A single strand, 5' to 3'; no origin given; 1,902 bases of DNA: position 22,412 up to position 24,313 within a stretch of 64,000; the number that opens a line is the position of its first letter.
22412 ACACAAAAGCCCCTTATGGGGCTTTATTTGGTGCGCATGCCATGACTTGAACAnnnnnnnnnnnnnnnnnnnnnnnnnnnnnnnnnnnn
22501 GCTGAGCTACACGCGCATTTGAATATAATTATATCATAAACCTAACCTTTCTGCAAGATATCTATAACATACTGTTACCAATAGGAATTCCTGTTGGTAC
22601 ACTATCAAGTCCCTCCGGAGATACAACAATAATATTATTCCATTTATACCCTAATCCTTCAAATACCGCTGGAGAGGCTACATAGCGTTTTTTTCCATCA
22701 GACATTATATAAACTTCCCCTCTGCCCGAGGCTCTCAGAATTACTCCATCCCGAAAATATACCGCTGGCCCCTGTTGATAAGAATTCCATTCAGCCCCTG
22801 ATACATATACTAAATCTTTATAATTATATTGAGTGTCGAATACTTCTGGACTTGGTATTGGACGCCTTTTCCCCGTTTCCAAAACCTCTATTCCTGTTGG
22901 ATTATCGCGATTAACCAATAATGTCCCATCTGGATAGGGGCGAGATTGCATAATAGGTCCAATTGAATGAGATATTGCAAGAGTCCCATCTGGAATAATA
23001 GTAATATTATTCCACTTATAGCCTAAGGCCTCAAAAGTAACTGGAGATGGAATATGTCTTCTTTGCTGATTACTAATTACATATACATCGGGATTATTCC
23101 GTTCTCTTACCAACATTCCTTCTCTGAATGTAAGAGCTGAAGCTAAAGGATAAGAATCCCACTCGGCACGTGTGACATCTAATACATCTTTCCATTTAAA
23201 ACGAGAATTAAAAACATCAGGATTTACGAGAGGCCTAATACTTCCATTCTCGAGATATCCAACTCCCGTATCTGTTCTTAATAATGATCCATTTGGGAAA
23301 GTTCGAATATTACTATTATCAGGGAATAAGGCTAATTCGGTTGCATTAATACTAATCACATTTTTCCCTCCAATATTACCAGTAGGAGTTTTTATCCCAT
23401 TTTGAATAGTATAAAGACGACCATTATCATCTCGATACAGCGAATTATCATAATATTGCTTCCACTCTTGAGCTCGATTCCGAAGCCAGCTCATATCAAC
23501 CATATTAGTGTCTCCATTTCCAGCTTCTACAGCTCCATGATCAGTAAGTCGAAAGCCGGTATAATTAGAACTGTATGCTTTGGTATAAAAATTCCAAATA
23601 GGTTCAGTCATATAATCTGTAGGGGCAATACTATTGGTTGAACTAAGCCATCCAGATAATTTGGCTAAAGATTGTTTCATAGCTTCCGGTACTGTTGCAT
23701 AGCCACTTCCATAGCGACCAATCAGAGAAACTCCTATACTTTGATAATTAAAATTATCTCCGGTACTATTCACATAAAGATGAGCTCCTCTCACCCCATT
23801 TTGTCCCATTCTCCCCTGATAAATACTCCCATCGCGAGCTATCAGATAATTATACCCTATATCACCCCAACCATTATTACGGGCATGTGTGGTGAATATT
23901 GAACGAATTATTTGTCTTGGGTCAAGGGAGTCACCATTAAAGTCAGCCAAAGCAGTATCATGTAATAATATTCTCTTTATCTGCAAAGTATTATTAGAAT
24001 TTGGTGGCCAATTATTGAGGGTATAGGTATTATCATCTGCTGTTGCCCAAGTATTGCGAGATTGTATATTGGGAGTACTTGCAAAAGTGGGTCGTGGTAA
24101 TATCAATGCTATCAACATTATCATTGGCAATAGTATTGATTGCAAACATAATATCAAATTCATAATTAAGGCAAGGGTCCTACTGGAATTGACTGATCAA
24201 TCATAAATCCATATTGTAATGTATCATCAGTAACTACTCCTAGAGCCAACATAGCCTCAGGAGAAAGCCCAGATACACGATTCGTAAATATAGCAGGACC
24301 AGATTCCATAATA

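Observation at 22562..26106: Pair of secreted cell-wall hydrolase candidates sharing a novel ~57-aa tandem repeat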

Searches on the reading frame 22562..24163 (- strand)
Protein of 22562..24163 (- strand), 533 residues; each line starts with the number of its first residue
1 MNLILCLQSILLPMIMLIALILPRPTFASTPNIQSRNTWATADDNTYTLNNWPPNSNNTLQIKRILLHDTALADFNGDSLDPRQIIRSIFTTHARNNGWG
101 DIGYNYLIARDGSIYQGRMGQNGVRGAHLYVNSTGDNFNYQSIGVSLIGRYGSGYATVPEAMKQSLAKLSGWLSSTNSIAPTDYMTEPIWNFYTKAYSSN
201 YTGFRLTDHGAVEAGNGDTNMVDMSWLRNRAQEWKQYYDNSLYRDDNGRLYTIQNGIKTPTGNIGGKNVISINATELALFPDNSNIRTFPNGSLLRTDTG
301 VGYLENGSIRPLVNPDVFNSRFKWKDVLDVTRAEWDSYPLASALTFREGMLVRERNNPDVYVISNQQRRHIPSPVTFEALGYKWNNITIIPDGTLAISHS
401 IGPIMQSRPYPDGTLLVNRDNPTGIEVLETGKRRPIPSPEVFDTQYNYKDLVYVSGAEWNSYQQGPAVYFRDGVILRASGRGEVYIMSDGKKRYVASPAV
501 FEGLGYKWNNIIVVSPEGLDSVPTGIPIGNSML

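Call 3: search_protein_families(library=pfam, proteins=[window:22562-24163:-], max_evalue=1)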
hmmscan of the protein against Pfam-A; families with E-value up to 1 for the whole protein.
window:22562-24163:- (533 aa): 2 families
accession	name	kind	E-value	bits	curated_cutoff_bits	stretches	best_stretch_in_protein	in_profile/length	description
PF01510.30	Amidase_2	-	3.7e-12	47.2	26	1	60-183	3-114/131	N-acetylmuramoyl-L-alanine amidase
PF03274.19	Foamy_BEL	-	0.14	11.8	24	1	146-240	85-174/301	Foamy virus BEL 1/2 protein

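Call 4: search_protein_families(library=ncbifam, proteins=[window:22562-24163:-], max_evalue=1)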
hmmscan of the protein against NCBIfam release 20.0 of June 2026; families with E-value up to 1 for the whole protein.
window:22562-24163:- (533 aa): 0 families

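Call 7: search_solved_structures(query=window:22562-24163:-, max_evalue=1, show_alignments=3)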
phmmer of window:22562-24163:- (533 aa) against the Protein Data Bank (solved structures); distinct sequences matched with E-value up to 1: 34.
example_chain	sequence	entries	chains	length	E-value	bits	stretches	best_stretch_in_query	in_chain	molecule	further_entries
27aa_A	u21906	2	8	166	9.4e-10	41.3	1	84-163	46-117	Peptidoglycan recognition protein 1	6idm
6a89_A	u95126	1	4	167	9.6e-10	41.3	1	84-163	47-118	Peptidoglycan recognition protein 1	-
2r2k_A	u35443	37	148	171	1e-09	41.2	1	84-163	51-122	Peptidoglycan recognition protein | Peptidoglycan recognition protein 1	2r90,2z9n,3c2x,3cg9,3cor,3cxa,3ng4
5xz4_A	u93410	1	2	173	5.4e-09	38.8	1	60-153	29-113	Bumblebee peptidoglycan recognition protein SA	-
1yck_A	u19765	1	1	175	8.1e-09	38.2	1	60-165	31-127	Peptidoglycan recognition protein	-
4z8i_A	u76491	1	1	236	2.1e-08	36.8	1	58-158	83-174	peptidoglycan recognition protein 3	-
4zxm_A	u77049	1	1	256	2.4e-08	36.7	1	58-158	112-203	PGRP domain of peptidoglycan recognition protein 3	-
2cb3_A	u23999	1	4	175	2.8e-07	33.1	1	60-153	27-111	PEPTIDOGLYCAN-RECOGNITION PROTEIN-LE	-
1s2j_A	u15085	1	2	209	3.8e-06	29.4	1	13-145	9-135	Peptidoglycan recognition protein SA CG11709-PA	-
2xz4_A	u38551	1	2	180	5.9e-06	28.8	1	59-132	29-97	PEPTIDOGLYCAN-RECOGNITION PROTEIN LF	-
5xz3_A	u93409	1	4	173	7e-06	28.5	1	60-154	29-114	Peptidoglycan-recognition protein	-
1sxr_A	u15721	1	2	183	1.2e-05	27.8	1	61-145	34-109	Peptidoglycan recognition protein SA CG11709-PA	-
2f2l_X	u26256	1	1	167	2.2e-05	26.9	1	60-152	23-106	Peptidoglycan recognition protein-LC isoform LCx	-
1sk3_A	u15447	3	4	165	4e-05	26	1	61-151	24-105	Peptidoglycan recognition protein I-alpha | peptidoglycan recognition protein-I-alpha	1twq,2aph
1sk4_A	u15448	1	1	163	4.7e-05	25.8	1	62-151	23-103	Peptidoglycan recognition protein I-alpha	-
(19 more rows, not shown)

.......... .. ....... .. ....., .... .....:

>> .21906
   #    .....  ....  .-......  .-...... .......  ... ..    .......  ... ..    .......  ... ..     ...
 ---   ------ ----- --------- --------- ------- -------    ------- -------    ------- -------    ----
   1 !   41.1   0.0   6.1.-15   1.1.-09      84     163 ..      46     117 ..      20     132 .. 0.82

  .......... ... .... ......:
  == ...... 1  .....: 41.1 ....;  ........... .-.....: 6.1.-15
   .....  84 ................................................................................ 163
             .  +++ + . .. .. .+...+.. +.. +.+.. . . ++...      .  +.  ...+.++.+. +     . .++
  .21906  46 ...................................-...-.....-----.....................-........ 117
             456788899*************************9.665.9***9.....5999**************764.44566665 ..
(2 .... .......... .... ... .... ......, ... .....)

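Call 37: find_homologous_proteins(query=window:22562-24163:-)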
Query window:22562-24163:- (533 aa): 155 proteins with E <= 0.001 among 8000 candidates; the best 120 are listed.
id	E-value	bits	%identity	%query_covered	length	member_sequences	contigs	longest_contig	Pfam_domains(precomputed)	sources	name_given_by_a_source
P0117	0.0e+0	1160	95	100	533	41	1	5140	PF01510.31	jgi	-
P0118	0.0e+0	1068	84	100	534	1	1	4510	PF01510.31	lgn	-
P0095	0.0e+0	1064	85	100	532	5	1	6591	PF01510.31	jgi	jgi:hypothetical protein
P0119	0.0e+0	1019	82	96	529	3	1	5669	PF01510.31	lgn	-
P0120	0.0e+0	1011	82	96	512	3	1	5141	PF01510.31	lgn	-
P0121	5.7e-290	981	79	98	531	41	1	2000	PF01510.31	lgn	-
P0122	2.9e-287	972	78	98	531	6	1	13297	PF01510.31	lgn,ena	-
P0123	1.8e-277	940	73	99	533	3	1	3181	PF01510.31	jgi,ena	-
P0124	5.6e-277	938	76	96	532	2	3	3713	PF01510.31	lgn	-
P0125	7.1e-275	931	76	96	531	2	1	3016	PF01510.31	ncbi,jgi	jgi:hypothetical protein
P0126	5.9e-175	601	51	95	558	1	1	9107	PF01510.31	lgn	-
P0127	2.1e-173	596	48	96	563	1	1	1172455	PF01510.31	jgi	jgi:hypothetical protein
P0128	8.7e-170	584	49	99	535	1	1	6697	PF01510.31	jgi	jgi:hypothetical protein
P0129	1.7e-165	570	48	95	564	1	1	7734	PF01510.31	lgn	-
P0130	1.2e-164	567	48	95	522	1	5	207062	PF01510.31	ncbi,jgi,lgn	jgi:hypothetical protein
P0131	2.0e-164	567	48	95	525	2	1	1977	PF01510.31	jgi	jgi:hypothetical protein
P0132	4.4e-109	384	37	100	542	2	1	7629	PF01510.31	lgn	-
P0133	1.1e-106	376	36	96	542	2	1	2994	PF01510.31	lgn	-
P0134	2.9e-106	375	37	96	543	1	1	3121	PF01510.31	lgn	-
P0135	9.7e-106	373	39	95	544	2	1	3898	PF01510.31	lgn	-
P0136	1.8e-105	372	39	94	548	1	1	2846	PF01510.31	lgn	-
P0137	1.7e-104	369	39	92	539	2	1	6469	PF01510.31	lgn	-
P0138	2.1e-78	283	33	95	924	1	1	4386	PF08486.16,PF01510.31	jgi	jgi:hypothetical protein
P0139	3.9e-76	275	31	93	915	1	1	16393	PF08486.16,PF01510.31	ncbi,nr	ncbi:MAG: N-acetylmuramoyl-L-alanine amidase [Candidatus Portnoybacteria bacterium]|nr:N-acetylmuram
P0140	6.0e-72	262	34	93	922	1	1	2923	PF08486.16,PF01510.31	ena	-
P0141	1.6e-71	260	31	96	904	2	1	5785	PF08486.16,PF01510.31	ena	-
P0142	2.6e-71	259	32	96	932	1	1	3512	PF08486.16,PF01510.31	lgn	-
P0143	1.0e-69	254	29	98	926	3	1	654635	PF08486.16,PF01510.31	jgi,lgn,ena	-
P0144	2.6e-68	250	32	94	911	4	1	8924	PF08486.16,PF01510.31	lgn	-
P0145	8.2e-68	248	31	95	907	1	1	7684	PF08486.16,PF01510.31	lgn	-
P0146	4.0e-66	242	32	97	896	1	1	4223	PF08486.16,PF01510.31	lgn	-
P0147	9.2e-66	241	30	95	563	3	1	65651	PF01510.31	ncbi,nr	ncbi:MAG: N-acetylmuramoyl-L-alanine amidase domain protein [Parcubacteria group bacterium GW2011_GW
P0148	3.4e-65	239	33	95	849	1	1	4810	PF08486.16,PF01510.31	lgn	-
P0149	6.9e-64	235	31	95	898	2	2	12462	PF08486.16,PF01510.31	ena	-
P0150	7.6e-64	235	31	93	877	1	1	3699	PF08486.16,PF01510.31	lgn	-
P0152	6.4e-60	222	29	96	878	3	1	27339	PF08486.16,PF01510.31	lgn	-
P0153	3.2e-58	216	32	91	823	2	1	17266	PF08486.16,PF01510.31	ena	-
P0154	7.9e-58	215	29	96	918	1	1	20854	PF08486.16,PF01510.31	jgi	-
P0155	8.3e-51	192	36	45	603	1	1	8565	PF01510.31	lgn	-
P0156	3.0e-49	187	24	95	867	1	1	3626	PF01510.31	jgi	jgi:hypothetical protein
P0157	5.0e-45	173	28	97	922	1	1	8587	PF08486.16,PF01510.31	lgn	-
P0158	5.0e-44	169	29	79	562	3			PF01510.31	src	-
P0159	1.8e-42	164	31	45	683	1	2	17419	PF13585.13,PF01510.31,PF27503.1,PF13860.13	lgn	-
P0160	2.4e-42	164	27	97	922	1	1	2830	PF08486.16,PF01510.31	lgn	-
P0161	8.9e-42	162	30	89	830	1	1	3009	PF08486.16,PF01510.31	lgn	-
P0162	3.6e-41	160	29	83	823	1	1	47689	PF08486.16,PF01510.31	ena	-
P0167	1.5e-30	125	30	44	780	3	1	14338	PF01510.31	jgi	jgi:hypothetical protein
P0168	2.9e-30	124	27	45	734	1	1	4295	PF01510.31,PF27503.1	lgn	-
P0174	3.5e-28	117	34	29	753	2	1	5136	PF01510.31,PF27503.1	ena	-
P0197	2.0e-21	95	32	29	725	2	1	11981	PF01510.31,PF27503.1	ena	-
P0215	1.3e-13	69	34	16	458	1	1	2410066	PF01510.31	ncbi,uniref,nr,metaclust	ncbi:uncharacterized protein LOC105700745 [Orussus abietinus]|uniref:uncharacterized protein LOC1057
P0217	3.9e-12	64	35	28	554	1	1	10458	PF08310.18,PF01510.31,PF27503.1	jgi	jgi:hypothetical protein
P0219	1.2e-11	63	32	34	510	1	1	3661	PF01510.31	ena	-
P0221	6.6e-11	60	32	30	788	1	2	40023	PF01510.31,PF27503.1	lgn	-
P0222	2.2e-10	58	37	27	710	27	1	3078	PF13585.13,PF01510.31,PF27503.1,PF13860.13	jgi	jgi:hypothetical protein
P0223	2.5e-10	58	34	28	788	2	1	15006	PF01510.31,PF27503.1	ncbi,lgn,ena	-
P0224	2.6e-10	58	33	31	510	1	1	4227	PF01510.31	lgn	-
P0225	2.7e-10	58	34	27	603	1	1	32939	PF08310.18,PF01510.31,PF27503.1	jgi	jgi:uncharacterized protein with LGFP repeats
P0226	4.1e-10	57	31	31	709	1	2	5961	PF01510.31,PF27503.1,PF13860.13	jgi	jgi:hypothetical protein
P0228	2.0e-9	55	30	39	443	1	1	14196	PF18962.8,PF01510.31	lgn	-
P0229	2.3e-9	55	33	27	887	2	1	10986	PF08310.18,PF01510.31,PF27503.1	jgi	jgi:uncharacterized protein with LGFP repeats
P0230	2.8e-9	55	37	23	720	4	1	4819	PF01510.31,PF27503.1,PF13860.13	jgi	jgi:N-acetylmuramoyl-L-alanine amidase/FlgD Ig-like domain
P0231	3.4e-9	54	29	39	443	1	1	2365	PF18962.8,PF01510.31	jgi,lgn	jgi:hypothetical protein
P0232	5.3e-9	54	40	21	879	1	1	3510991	PF01510.31,PF27503.1,PF13860.13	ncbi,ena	-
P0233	8.1e-9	53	41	13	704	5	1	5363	PF13585.13,PF01510.31,PF27503.1,PF13860.13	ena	-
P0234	1.1e-8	53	34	27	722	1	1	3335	PF01510.31,PF27503.1,PF13860.13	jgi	-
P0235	1.4e-8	52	35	25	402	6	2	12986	PF01510.31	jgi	jgi:hypothetical protein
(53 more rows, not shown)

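Call 39: find_encoding_contigs(protein=P0127, flank=6000, max_places=2)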
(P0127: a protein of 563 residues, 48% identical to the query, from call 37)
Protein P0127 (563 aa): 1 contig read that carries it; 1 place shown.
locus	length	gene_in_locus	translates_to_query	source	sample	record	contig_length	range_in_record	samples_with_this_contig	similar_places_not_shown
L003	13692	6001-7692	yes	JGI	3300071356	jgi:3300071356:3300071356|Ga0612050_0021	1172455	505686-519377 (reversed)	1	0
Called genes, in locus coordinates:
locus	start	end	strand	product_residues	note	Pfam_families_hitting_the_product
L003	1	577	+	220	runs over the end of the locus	PF00005:ABC_tran, PF02463:SMC_N (weak)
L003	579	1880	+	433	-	PF12704:MacB_PCD, PF02687:FtsX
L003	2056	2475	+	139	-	PF08818:DUF1801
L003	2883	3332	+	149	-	-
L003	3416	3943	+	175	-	-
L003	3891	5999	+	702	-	-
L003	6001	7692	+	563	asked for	PF01510:Amidase_2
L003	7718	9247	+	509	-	PF13231:PMT_2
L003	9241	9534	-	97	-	-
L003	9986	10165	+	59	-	PF04014:MazE_antitoxin (weak)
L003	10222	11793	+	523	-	PF12161:HsdM_N, PF02384:N6_Mtase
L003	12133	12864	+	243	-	PF12686:DUF3800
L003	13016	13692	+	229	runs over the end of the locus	-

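Call 61: search_protein_families(library=phrogs, proteins=[window:22565-24163:-], max_evalue=0.01)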
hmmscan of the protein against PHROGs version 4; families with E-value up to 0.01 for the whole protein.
window:22565-24163:- (533 aa): 4 families
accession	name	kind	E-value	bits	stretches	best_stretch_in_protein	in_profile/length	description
phrog_9616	-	unknown function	5.3e-22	79.1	2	410-520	3-109/118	-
phrog_1493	-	lysis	5.3e-13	49.9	1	26-179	5-135/394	endolysin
phrog_822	-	lysis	5e-12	47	1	57-162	19-112/215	amidase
phrog_35436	-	lysis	1.2e-05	25.8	1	94-180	42-118/266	amidase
